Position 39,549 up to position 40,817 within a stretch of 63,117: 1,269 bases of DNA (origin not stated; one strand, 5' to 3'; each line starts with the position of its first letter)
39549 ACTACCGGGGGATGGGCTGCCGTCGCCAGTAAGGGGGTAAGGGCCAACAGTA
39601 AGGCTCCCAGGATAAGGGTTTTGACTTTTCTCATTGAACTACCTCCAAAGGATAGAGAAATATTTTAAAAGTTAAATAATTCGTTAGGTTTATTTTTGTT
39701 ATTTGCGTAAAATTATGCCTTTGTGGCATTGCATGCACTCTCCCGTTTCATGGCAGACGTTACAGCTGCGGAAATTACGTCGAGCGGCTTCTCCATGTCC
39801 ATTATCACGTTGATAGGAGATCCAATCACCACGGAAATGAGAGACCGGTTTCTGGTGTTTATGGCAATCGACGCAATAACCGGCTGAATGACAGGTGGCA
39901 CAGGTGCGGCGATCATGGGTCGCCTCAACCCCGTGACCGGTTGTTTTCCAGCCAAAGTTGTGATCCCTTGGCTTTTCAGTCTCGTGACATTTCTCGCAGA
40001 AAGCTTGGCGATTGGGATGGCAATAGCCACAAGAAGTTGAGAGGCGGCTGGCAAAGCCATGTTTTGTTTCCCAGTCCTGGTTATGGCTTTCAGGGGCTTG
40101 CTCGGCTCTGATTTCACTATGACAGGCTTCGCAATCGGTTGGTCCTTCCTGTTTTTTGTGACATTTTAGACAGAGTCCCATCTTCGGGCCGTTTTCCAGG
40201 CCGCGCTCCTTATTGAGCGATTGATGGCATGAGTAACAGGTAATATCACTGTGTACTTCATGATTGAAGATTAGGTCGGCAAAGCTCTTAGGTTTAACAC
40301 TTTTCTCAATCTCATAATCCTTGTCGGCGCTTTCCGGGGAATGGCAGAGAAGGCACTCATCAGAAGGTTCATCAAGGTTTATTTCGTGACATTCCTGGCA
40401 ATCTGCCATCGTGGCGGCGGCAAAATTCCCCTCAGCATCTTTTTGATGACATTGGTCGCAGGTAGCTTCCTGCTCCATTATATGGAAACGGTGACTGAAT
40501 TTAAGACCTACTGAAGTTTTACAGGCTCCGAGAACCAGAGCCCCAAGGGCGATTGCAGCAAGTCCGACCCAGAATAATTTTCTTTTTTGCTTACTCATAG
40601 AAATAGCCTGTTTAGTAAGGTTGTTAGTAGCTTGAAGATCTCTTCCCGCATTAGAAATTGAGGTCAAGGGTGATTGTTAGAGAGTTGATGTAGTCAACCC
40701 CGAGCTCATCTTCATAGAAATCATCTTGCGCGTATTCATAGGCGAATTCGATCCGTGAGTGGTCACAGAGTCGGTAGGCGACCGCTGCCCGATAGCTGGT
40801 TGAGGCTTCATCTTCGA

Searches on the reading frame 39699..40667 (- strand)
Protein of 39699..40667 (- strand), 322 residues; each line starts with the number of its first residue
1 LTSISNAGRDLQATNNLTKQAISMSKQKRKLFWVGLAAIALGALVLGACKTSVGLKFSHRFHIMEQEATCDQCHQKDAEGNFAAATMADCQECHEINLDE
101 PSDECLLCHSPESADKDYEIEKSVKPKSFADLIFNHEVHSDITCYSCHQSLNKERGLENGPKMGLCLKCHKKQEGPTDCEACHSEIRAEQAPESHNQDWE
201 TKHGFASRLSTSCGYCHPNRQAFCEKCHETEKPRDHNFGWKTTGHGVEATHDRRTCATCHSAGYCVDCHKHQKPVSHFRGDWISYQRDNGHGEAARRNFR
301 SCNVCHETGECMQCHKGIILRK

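Call 66: search_protein_families(library=pfam, proteins=[window:39699-40667:-], max_evalue=0.00001)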
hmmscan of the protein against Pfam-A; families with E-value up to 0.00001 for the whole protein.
window:39699-40667:- (322 aa): 4 families
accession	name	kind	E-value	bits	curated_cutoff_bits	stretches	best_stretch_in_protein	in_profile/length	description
PF14522.11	Cytochrome_C7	-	2.1e-10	40.7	24.8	0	56-110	2-67/67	Cytochrome c7 and related cytochrome c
PF22113.1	Mtrc-MtrF_II-IV_dom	-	1.1e-09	38.5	30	0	67-263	6-166/176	Outer membrane cytochrome MtrC/MtrF-like, domains II/IV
PF14537.11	Cytochrom_c3_2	-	5.6e-06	27.2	25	0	65-95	4-34/79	Cytochrome c3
PF02085.21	Cytochrom_CIII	-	6.8e-06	26.8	22.9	0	127-217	16-101/101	Class III cytochrome C family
